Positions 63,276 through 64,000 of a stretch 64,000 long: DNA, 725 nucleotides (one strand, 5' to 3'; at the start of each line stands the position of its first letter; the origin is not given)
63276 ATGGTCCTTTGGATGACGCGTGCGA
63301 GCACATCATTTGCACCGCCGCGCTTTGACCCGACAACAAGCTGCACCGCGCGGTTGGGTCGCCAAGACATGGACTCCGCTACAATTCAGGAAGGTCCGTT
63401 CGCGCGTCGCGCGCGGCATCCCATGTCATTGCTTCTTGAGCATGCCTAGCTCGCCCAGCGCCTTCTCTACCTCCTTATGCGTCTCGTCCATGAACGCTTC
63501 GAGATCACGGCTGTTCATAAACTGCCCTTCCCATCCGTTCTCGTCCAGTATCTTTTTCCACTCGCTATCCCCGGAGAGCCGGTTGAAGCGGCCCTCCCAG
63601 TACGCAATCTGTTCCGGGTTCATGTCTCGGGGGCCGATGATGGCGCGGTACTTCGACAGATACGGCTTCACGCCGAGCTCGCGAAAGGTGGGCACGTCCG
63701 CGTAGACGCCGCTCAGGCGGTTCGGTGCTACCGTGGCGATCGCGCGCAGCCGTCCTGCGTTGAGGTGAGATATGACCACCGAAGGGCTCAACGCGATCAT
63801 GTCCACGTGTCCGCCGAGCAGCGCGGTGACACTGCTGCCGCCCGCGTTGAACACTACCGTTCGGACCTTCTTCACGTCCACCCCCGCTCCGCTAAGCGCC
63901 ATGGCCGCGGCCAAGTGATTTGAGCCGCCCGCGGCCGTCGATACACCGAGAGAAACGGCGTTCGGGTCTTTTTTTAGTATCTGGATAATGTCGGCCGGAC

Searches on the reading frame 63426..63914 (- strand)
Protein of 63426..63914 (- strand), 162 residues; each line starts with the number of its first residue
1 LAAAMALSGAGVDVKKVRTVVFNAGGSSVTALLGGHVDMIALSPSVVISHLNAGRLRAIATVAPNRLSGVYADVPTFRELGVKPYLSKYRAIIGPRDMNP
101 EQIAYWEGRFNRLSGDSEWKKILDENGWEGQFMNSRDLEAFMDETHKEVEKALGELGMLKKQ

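Call 76: search_protein_families(library=pfam, proteins=[window:63426-63914:-], max_evalue=0.00001)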
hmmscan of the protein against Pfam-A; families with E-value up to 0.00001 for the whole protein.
window:63426-63914:- (162 aa): 1 family
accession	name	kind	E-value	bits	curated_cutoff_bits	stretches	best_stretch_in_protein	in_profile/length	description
PF03401.19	TctC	-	7.2e-13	49.1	27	1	21-155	137-271/274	Tripartite tricarboxylate transporter family receptor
